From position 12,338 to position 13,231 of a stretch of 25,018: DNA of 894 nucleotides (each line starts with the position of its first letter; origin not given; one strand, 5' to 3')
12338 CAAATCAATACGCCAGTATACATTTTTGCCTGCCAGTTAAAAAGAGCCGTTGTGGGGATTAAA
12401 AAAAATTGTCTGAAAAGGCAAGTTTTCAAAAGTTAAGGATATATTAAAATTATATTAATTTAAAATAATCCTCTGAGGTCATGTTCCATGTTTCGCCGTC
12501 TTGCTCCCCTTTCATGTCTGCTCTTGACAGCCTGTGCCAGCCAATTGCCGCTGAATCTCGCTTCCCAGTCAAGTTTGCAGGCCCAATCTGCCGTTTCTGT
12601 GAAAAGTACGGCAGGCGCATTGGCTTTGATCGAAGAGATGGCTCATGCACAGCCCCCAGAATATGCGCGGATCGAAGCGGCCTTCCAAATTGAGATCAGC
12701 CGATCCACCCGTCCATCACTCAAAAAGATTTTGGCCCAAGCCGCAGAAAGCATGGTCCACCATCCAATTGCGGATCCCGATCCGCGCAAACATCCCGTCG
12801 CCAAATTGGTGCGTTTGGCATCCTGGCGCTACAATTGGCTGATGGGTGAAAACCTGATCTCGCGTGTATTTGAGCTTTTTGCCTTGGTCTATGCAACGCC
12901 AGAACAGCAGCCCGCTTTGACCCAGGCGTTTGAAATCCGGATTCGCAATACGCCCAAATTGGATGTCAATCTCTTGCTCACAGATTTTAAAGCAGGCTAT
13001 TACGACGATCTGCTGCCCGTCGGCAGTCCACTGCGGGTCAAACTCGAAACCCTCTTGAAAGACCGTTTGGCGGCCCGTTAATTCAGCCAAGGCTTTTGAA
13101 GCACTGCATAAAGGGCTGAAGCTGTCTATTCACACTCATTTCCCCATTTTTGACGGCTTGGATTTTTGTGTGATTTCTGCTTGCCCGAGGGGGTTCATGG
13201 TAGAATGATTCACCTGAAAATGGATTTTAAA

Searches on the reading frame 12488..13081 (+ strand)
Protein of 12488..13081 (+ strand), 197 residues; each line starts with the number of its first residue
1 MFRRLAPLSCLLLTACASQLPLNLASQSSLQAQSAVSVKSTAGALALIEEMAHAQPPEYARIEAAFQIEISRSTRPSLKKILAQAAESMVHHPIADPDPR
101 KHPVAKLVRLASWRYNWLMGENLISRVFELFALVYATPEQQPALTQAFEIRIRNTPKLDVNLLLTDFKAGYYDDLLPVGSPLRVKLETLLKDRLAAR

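Call 9: search_protein_families(library=pfam, proteins=[window:12488-13081:+])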
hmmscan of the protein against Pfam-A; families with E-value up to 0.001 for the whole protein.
window:12488-13081:+ (197 aa): 0 families

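Call 10: find_encoding_contigs(protein=window:12488-13081:+, flank=10000, max_places=10)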
Protein window:12488-13081:+ (197 aa): no gene with exactly this product is on record in the collection.

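Call 12: find_homologous_proteins(query=window:12488-13081:+)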
Query window:12488-13081:+ (197 aa): 7 proteins with E <= 0.001 among 1130 candidates.
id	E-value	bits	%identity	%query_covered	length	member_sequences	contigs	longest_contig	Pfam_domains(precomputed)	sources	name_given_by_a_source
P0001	2.0e-111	388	92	100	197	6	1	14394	-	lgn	-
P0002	1.3e-105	369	88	100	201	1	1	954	-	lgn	-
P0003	1.4e-98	346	83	100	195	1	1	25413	-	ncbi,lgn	ncbi:MAG: hypothetical protein AB7I41_14285 [Candidatus Sericytochromatia bacterium]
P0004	2.0e-97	342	82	100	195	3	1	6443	-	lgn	-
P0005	3.7e-80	286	68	99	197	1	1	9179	-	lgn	-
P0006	3.2e-73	263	65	99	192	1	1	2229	-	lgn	-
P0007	1.3e-68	248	61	99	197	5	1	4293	-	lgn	-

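Call 13: find_encoding_contigs(protein=P0001, flank=10000, max_places=3)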
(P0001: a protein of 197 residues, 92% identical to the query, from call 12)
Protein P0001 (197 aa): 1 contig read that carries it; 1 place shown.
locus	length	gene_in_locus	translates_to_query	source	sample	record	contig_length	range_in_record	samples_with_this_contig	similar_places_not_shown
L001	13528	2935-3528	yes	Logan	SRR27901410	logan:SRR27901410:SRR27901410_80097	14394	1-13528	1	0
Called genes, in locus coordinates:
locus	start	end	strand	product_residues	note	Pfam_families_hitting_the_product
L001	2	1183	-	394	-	?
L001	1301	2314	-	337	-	PF01370:Epimerase, PF07993:NAD_binding_4 (weak)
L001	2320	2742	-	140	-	PF08818:DUF1801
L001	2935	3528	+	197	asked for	-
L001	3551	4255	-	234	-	-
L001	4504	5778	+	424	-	PF00108:Thiolase_N, PF00109:ketoacyl-synt, PF02803:Thiolase_C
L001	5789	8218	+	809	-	PF00378:ECH_1, PF16113:ECH_2, PF02737:3HCDH_N, PF00725:3HCDH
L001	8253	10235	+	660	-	PF25255:WHD_RNase_II, PF23161:HTH_RNase_II (weak), PF00773:RNB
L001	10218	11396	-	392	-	-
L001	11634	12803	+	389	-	-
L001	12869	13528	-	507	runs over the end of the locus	?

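Call 14: find_encoding_contigs(protein=P0003, flank=10000, max_places=3)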
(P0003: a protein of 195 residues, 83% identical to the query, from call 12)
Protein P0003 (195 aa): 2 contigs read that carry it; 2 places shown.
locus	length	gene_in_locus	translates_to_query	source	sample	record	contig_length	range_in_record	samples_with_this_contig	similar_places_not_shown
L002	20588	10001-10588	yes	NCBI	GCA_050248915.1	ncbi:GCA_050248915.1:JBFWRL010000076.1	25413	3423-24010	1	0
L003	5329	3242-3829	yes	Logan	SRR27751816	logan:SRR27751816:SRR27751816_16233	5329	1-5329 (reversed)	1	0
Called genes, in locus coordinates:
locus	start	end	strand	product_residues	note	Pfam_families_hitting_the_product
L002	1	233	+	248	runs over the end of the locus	PF03692:CxxCxxCC (weak)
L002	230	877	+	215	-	-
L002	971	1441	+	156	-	PF00581:Rhodanese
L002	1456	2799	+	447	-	PF00067:p450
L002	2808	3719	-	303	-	-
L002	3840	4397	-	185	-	PF08212:Lipocalin_2, PF00061:Lipocalin (weak)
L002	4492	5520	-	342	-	-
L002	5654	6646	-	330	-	PF00892:EamA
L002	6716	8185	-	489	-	PF00171:Aldedh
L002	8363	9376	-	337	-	PF01370:Epimerase, PF07993:NAD_binding_4 (faint)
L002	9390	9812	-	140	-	PF08818:DUF1801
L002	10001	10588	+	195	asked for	-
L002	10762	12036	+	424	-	PF00108:Thiolase_N, PF00109:ketoacyl-synt (weak), PF02803:Thiolase_C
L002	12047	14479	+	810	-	PF00378:ECH_1, PF16113:ECH_2, PF02737:3HCDH_N, PF00725:3HCDH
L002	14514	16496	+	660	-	PF25255:WHD_RNase_II, PF23161:HTH_RNase_II (faint), PF00773:RNB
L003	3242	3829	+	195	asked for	-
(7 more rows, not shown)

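Call 15: find_encoding_contigs(protein=P0005, flank=10000, max_places=3)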
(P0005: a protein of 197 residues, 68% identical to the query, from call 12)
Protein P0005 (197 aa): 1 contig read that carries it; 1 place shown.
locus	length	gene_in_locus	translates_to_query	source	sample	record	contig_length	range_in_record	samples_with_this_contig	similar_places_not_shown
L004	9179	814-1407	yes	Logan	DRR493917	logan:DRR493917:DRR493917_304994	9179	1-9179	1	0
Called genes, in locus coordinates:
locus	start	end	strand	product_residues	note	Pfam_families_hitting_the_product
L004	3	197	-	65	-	?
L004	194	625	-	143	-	PF08818:DUF1801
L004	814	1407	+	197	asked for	-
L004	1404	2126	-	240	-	-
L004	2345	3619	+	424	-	PF00108:Thiolase_N, PF00109:ketoacyl-synt, PF02803:Thiolase_C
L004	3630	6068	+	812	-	PF00378:ECH_1, PF16113:ECH_2, PF02737:3HCDH_N, PF00725:3HCDH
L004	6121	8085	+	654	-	PF25255:WHD_RNase_II, PF23161:HTH_RNase_II (faint), PF00773:RNB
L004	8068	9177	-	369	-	?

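Call 16: find_encoding_contigs(protein=P0004, flank=10000, max_places=3)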
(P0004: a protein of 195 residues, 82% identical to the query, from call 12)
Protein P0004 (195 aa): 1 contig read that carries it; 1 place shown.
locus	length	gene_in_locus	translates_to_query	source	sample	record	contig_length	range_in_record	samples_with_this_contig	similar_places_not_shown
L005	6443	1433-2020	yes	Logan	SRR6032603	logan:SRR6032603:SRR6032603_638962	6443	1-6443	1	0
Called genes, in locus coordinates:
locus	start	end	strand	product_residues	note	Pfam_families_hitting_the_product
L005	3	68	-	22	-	?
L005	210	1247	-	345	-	PF01370:Epimerase, PF07993:NAD_binding_4 (weak)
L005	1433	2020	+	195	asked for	-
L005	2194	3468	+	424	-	PF00108:Thiolase_N, PF00109:ketoacyl-synt (weak), PF02803:Thiolase_C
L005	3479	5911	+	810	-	PF00378:ECH_1, PF16113:ECH_2, PF02737:3HCDH_N, PF00725:3HCDH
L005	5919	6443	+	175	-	?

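Call 17: find_encoding_contigs(protein=P0007, flank=10000, max_places=3)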
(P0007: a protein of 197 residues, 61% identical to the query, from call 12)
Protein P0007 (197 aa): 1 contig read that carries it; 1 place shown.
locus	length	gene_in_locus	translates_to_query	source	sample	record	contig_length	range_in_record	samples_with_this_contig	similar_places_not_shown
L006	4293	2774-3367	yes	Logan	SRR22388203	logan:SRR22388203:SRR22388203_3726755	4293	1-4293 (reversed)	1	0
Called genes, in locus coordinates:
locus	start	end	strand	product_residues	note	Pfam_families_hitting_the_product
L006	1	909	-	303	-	?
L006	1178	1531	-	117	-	PF00581:Rhodanese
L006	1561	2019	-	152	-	PF00753:Lactamase_B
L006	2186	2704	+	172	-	PF04266:ASCH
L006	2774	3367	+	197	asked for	-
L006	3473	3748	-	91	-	-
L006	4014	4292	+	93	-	?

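Call 18: find_encoding_contigs(protein=P0006, flank=10000, max_places=3)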
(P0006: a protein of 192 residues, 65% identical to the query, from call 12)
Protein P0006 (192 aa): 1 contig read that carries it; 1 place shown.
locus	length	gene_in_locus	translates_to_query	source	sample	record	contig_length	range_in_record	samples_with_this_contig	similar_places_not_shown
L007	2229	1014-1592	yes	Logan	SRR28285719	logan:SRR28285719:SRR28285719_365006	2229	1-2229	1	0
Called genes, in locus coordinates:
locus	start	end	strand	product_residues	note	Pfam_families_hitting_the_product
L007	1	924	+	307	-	?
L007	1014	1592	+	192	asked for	-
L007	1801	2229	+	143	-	?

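Call 67: search_protein_families(library=ncbifam, proteins=[window:12488-13081:+], max_evalue=0.01)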
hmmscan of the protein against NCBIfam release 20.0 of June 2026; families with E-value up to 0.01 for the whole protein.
window:12488-13081:+ (197 aa): 0 families

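Call 74: predict_structure(alignment_id=A3)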
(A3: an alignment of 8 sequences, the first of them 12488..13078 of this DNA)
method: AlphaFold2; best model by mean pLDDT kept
length: 197 residues; sequences in the alignment: 8
mean_pLDDT: 79.3   pTM: 0.53
mean pLDDT of the five models: 79.3, 77.8, 77.3, 74.1, 72.0
residues with pLDDT >= 90: 92; 70-90: 64; 50-70: 2; < 50: 39
segments of 3 or more residues with pLDDT < 50: 1-39
pLDDT, mean of each block of 10 residues (from residue 1): 39 32 38 43 93 95 94 87 92 85 92 82 85 91 94 85 90 90 94 86
secondary structure, 60 per line:
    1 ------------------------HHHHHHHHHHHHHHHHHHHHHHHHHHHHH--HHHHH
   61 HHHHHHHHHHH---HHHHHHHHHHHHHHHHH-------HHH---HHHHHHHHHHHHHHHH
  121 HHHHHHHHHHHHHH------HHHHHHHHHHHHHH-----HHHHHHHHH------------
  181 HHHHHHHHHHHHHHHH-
elements in order: H25-53 H56-71 H75-91 H105-134 H141-154 H160-168 H181-196

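Call 76: fold_search(model_id=the predicted structure, library=pdb)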
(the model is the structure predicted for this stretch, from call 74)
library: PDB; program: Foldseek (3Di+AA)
matches with E <= 10: 190; with E <= 0.001: 0
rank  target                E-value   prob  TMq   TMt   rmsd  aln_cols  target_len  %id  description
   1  4c9b_B                5.1e-01  0.38  0.28  0.21  17.3       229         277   12  Crystal structure of eIF4AIII-CWC22 complex (released 2013-11-13)
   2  7tbi_A1               7.2e-01  0.13  0.19  0.05  18.2       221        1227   13  Composite structure of the S. cerevisiae nuclear pore complex (NPC) (released 2022-06-15)
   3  4acs_A                1.1e+00  0.35  0.24  0.22  15.2       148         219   16  Crystal structure of mutant GST A2-2 with enhanced catalytic efficiency with azathioprine (released 2011-12-28)
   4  7tbi_A2               1.1e+00  0.10  0.17  0.05  16.3       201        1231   14  Composite structure of the S. cerevisiae nuclear pore complex (NPC) (released 2022-06-15)
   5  8g9k_A                1.4e+00  0.28  0.28  0.28  17.3       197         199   10  Geometrically programmable nanomaterial construction using regularized protein building blocks (released 2024-03-13)
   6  8e12_C                1.7e+00  0.12  0.21  0.24  14.5       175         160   14  Homotrimeric variant of tcTRP9, BGL14 (released 2023-04-12)
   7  4tql_A                1.7e+00  0.10  0.20  0.18  23.9       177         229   18  Computationally designed three helix bundle (released 2014-10-15)
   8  4acs_B                1.8e+00  0.28  0.24  0.22  14.9       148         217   15  Crystal structure of mutant GST A2-2 with enhanced catalytic efficiency with azathioprine (released 2011-12-28)
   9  1ev9_D                1.9e+00  0.18  0.21  0.20  15.5       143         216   15  RAT GLUTATHIONE S-TRANSFERASE A1-1 MUTANT W21F WITH GSO3 BOUND (released 2001-02-07)
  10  3i69_B                2.0e+00  0.15  0.20  0.18  14.1       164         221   12  Apo Glutathione Transferase A1-1 GIMF-helix mutant (released 2009-09-01)
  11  9k85_A                2.1e+00  0.18  0.28  0.26  11.6       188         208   14  Cryo-EM structure of designed zinc-induced filament Fiber-n6-Zn1-HEHE-46 (released 2025-10-29)
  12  3zfl_A                2.1e+00  0.15  0.21  0.20  15.4       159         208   12  Crystal structure of the V58A mutant of human class alpha glutathione transferase in the apo form (released 2012-12-19)
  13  8eki_C                2.1e+00  0.15  0.28  0.12  15.7       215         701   11  CryoEM structure of the Dsl1 complex bound to SNAREs Sec20 and Use1 (released 2023-10-04)
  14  7r0r_MODEL_1_A        2.1e+00  0.13  0.22  0.19  16.3       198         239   13  Solution structure of the designed Armadillo repeat protein N(A4)M4C(AII) refined by pseudocontact shifts (released 2022-06-22)
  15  3ktl_A                2.2e+00  0.16  0.22  0.20  14.7       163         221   16  Crystal Structure of an I71A human GSTA1-1 mutant in complex with S-hexylglutathione (released 2009-12-22)
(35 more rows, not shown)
